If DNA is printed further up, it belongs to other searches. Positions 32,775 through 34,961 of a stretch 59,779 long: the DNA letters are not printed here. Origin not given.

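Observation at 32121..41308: KdsB-like cytidylyltransferase block with unusual redox and hydrolase partners and two unknown large transferase-like proteins around an ABC exporter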

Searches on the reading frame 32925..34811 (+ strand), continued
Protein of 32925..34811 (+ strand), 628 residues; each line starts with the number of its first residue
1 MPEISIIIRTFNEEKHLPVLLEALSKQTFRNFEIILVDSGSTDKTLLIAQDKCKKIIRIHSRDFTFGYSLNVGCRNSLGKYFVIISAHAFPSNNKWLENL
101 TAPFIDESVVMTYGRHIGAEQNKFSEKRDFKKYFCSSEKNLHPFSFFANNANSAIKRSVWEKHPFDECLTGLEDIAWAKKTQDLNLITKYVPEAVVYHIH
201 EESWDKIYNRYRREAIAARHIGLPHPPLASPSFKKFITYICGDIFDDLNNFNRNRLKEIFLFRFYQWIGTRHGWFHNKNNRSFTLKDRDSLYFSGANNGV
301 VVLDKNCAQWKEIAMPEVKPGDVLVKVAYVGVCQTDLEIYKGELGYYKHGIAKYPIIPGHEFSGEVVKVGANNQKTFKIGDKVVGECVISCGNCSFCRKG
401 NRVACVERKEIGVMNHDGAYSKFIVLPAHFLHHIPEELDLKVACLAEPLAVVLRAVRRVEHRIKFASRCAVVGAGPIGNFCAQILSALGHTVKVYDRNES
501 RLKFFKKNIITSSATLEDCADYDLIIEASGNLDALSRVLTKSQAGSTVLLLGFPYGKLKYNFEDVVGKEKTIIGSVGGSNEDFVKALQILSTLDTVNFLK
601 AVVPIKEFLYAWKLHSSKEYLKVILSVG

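Call 62: search_protein_families(library=ncbifam, proteins=[L076:12703-13404:+, L087:10949-11629:+, L087:3689-4456:+, L072:4190-4906:+, L029:11947-12700:+, L071:3166-4398:+, L071:641-2239:+, L045:3814-4896:+, L080:4304-5188:+, L069:7371-8435:+], max_evalue=0.00001)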
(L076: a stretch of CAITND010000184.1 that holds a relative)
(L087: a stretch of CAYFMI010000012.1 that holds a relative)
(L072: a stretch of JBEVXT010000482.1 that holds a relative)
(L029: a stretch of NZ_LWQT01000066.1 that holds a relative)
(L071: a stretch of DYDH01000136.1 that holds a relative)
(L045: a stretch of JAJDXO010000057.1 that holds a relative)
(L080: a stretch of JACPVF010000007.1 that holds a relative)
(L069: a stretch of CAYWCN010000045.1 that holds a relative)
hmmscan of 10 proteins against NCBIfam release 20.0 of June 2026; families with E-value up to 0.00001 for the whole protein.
L076:12703-13404:+ (233 aa): 4 families
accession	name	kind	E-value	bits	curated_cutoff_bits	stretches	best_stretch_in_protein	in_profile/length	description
TIGR03584.1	PseF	equivalog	1e-24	87.4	205.7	1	15-228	1-221/222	pseudaminic acid cytidylyltransferase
NF003952.0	PRK05450.1-5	subfamily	4.2e-11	42.5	193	1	13-136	2-121/250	3-deoxy-manno-octulosonate cytidylyltransferase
NF009905.0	PRK13368.1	subfamily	2.9e-10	39.9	255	1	13-134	2-117/243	3-deoxy-manno-octulosonate cytidylyltransferase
NF003950.0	PRK05450.1-3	subfamily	1e-08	34.8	234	1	14-139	3-124/248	3-deoxy-manno-octulosonate cytidylyltransferase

L087:10949-11629:+ (226 aa): 3 families
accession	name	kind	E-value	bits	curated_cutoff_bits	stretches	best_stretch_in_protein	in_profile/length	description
TIGR03584.1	PseF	equivalog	1.8e-19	70.3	205.7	1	5-217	1-220/222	pseudaminic acid cytidylyltransferase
NF003952.0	PRK05450.1-5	subfamily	1.9e-07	30.5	193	1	3-124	2-119/250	3-deoxy-manno-octulosonate cytidylyltransferase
NF009905.0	PRK13368.1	subfamily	8e-07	28.6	255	1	3-123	2-116/243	3-deoxy-manno-octulosonate cytidylyltransferase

L087:3689-4456:+ (255 aa): 6 families
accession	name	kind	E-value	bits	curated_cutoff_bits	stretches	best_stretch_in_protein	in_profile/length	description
TIGR03584.1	PseF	equivalog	7.5e-46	156.5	205.7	1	13-240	1-219/222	pseudaminic acid cytidylyltransferase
NF003950.0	PRK05450.1-3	subfamily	2.2e-13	50.1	234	1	11-148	2-130/248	3-deoxy-manno-octulosonate cytidylyltransferase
NF009905.0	PRK13368.1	subfamily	7.5e-12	45.1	255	1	11-152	2-131/243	3-deoxy-manno-octulosonate cytidylyltransferase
NF003952.0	PRK05450.1-5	subfamily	9.8e-12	44.5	193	1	11-147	2-128/250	3-deoxy-manno-octulosonate cytidylyltransferase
NF003948.0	PRK05450.1-1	equivalog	3e-09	36.5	281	1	10-142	4-127/248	3-deoxy-manno-octulosonate cytidylyltransferase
TIGR00466.1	kdsB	equivalog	5.6e-07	29.2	155.2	1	14-79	5-69/241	3-deoxy-manno-octulosonate cytidylyltransferase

L072:4190-4906:+ (238 aa): 4 families
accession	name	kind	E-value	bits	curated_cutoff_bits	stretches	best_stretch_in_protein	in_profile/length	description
TIGR03584.1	PseF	equivalog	3.1e-16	59.7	205.7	1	9-222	2-219/222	pseudaminic acid cytidylyltransferase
NF003950.0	PRK05450.1-3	subfamily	3.2e-08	33.2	234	1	9-128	5-120/248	3-deoxy-manno-octulosonate cytidylyltransferase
NF009905.0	PRK13368.1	subfamily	1.5e-07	31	255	1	8-130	4-119/243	3-deoxy-manno-octulosonate cytidylyltransferase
NF003952.0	PRK05450.1-5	subfamily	6.8e-07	28.7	193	1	8-130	4-121/250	3-deoxy-manno-octulosonate cytidylyltransferase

L029:11947-12700:+ (251 aa): 5 families
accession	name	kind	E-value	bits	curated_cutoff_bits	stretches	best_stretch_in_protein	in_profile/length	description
NF009905.0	PRK13368.1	subfamily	1.3e-60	204.8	255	1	3-248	3-241/243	3-deoxy-manno-octulosonate cytidylyltransferase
NF003952.0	PRK05450.1-5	subfamily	4.3e-58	196.4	193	1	2-247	2-247/250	3-deoxy-manno-octulosonate cytidylyltransferase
NF003950.0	PRK05450.1-3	subfamily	2.4e-50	171.2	234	1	3-247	3-244/248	3-deoxy-manno-octulosonate cytidylyltransferase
NF003948.0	PRK05450.1-1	equivalog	5.5e-37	127.3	281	1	2-246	5-244/248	3-deoxy-manno-octulosonate cytidylyltransferase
TIGR00466.1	kdsB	equivalog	8.1e-34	117.1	155.2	1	4-238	4-240/241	3-deoxy-manno-octulosonate cytidylyltransferase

L071:3166-4398:+ (410 aa): 18 families
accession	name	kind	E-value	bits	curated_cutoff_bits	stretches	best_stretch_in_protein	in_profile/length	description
TIGR03584.1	PseF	equivalog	2.3e-44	151.7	205.7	1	5-231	1-218/222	pseudaminic acid cytidylyltransferase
NF007019.0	PRK09484.1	equivalog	3.5e-34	118.1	208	1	251-403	23-174/187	3-deoxy-manno-octulosonate-8-phosphatase KdsC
TIGR01670.1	KdsC-phosphatas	subfamily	3.4e-31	108.3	106.95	1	253-403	1-150/154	3-deoxy-D-manno-octulosonate 8-phosphate phosphatase, YrbI family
TIGR02726.1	phenyl_P_delta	equivalog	2e-27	96.4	281.95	1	252-403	6-156/169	phenylphosphate carboxylase subunit delta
NF058599.1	KDN-9-PPhBT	equivalog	2.9e-25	89.3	180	1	253-403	2-151/152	3-deoxy-D-glycero-D-galacto-nonulopyranosonate 9-phosphatase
NF002245.0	PRK01158.1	equivalog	5.2e-17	61.9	198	1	328-402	156-230/233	phosphoglycolate phosphatase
TIGR01487.1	Pglycolate_arch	equivalog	6.5e-15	55.5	122.75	1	328-394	146-212/215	phosphoglycolate phosphatase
NF003952.0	PRK05450.1-5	subfamily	1.1e-12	47.6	193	1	3-135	2-125/250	3-deoxy-manno-octulosonate cytidylyltransferase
NF003950.0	PRK05450.1-3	subfamily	1.4e-11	44.2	234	1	4-138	3-129/248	3-deoxy-manno-octulosonate cytidylyltransferase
NF009905.0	PRK13368.1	subfamily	6.6e-11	42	255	1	4-127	3-115/243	3-deoxy-manno-octulosonate cytidylyltransferase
TIGR00099.1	Cof-subfamily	subfamily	9.9e-11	41.7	137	1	329-392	188-251/256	Cof-type HAD-IIB family hydrolase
TIGR01482.1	SPP-subfamily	subfamily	1.3e-10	41.2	107.15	1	328-401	148-221/225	sucrose-phosphate phosphatase subfamily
TIGR01662.1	HAD-SF-IIIA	subfamily_domain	2.5e-09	37.4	44.6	1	254-372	1-140/141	HAD-IIIA family hydrolase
NF003948.0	PRK05450.1-1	equivalog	1.3e-07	31.1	281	1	3-69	5-70/248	3-deoxy-manno-octulosonate cytidylyltransferase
TIGR01511.1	ATPase-IB1_Cu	subfamily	1.5e-07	30.6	397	1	286-387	375-470/542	copper-translocating P-type ATPase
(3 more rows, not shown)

L071:641-2239:+ (532 aa): 0 families

L045:3814-4896:+ (360 aa): 2 families
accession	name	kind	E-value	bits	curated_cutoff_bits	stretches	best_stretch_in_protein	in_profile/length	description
TIGR03569.1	NeuB_NnaB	equivalog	9.4e-101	337.1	399.65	1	23-349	2-328/329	N-acetylneuraminate synthase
TIGR03586.1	PseI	equivalog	4.4e-74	249.6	340.25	1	22-347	2-324/327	pseudaminic acid synthase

L080:4304-5188:+ (294 aa): 2 families
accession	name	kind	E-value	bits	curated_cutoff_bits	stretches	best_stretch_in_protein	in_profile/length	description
TIGR03569.1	NeuB_NnaB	equivalog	4.2e-80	269.3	399.65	1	19-289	2-278/329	N-acetylneuraminate synthase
TIGR03586.1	PseI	equivalog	2.4e-65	220.9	340.25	1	18-287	2-275/327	pseudaminic acid synthase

L069:7371-8435:+ (354 aa): 7 families
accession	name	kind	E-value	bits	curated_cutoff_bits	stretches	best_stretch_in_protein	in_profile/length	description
NF006426.0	PRK08674.1-6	subfamily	6.3e-91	304.9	295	1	3-353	2-352/354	bifunctional phosphoglucose/phosphomannose isomerase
NF006425.0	PRK08674.1-5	equivalog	1.9e-85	286.9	471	1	2-353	4-356/358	bifunctional phosphoglucose/phosphomannose isomerase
TIGR02128.1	G6PI_arch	equivalog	1.4e-61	208.1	213.9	1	42-349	17-306/308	bifunctional phosphoglucose/phosphomannose isomerase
NF006424.0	PRK08674.1-3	equivalog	6.6e-61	206.6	730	1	1-352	4-354/355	bifunctional phosphoglucose/phosphomannose isomerase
NF006423.0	PRK08674.1-2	equivalog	1.3e-57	195.1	254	1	42-350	23-316/317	bifunctional phosphoglucose/phosphomannose isomerase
NF006422.0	PRK08674.1-1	subfamily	4.4e-28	98.6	317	1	30-260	10-222/302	bifunctional phosphoglucose/phosphomannose isomerase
NF001484.0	PRK00331.1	subfamily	3.8e-07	28.9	381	1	17-127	254-369/601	isomerizing glutamine--fructose-6-phosphate transaminase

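Call 100: search_dna_similar(query=window:32925-34811:+, collection=plasmids, mode=protein, max_evalue=1e-20, max_rows=15)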
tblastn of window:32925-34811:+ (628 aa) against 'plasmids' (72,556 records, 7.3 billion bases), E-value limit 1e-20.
Records with a match: 213; places in all: 230; records where one place covers at least 80% of the query: 0.
Best place of each record, by identity: <60% 213.
By first word of the organism name: Sinorhizobium 48; Rhizobium 19; Leuconostoc 12; Mycetohabitans 9; Weissella 8; Vibrio 8; Paraburkholderia 6; Burkholderia 6; Shinella 5; Ensifer 5; and 52 more.
By predicted mobility (MOB-suite, as given by PLSDB): non-mobilizable 127; conjugative 55; mobilizable 31.
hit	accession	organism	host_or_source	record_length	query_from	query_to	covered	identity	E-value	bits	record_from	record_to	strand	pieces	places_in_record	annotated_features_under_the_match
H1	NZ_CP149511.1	Pararhizobium sp. A13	Aeschynomene indica,cell ...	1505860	1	293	47%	40.3%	2e-50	196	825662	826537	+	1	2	none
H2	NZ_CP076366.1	Gemmobacter fulvus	cell culture,Anabaena culture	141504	5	297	47%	39.1%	1e-52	203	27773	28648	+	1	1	glycosyltransferase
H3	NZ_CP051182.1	Thalassovita gelatinovora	cell culture,IAM12617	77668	4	286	45%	38.1%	6e-51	197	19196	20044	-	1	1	glycosyltransferase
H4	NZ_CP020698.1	Sulfitobacter sp. D7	calanoid copepod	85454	5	273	43%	39.5%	6e-50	194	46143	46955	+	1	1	glycosyltransferase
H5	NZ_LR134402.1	Listeria monocytogenes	Homo sapiens,Vein blood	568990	250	575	52%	31.5%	2e-26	123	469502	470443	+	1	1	galactitol-1-phosphate 5-dehydrogenase | rpe: ribulose-phosphate 3-epimerase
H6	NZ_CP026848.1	Weissella koreensis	single cell,fermented cabbage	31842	255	592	54%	30.3%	2e-24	116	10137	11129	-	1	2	zinc-dependent alcohol dehydrogenase family protein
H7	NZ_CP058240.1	Weissella cibaria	cell culture,kimchi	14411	255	592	54%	30.3%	2e-24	116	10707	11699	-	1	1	zinc-dependent alcohol dehydrogenase family protein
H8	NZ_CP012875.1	Weissella cibaria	Bacterial,fermented food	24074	255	592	54%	29.7%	3e-24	116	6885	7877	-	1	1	zinc-dependent alcohol dehydrogenase family protein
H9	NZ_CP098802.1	Rhizobium anhuiense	Trifolium dubium,Cell culture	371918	309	627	51%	31.0%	1e-30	136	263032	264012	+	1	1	alcohol dehydrogenase catalytic domain-containing protein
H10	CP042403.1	Weissella hellenica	cell culture,kimchi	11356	260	592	53%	29.6%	2e-23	114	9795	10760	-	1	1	zinc-dependent alcohol dehydrogenase family protein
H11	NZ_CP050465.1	Vibrio campbellii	single cell,seawater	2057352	312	625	50%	31.2%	5e-26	122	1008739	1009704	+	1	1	none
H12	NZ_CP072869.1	Rhizobium sp. NLR16a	lentil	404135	309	627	51%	30.7%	4e-30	134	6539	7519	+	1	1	alcohol dehydrogenase catalytic domain-containing protein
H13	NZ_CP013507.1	Rhizobium sp. N1341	Phaseolus vulgaris,Whole ...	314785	304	627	52%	30.1%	5e-23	112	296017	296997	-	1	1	zinc-dependent alcohol dehydrogenase family protein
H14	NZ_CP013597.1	Rhizobium sp. N741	Phaseolus vulgaris,Whole ...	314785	304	627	52%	30.1%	5e-23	112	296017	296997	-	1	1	zinc-dependent alcohol dehydrogenase family protein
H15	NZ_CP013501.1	Rhizobium esperanzae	Phaseolus vulgaris,Whole ...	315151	304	627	52%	30.1%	5e-23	112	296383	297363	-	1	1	zinc-dependent alcohol dehydrogenase family protein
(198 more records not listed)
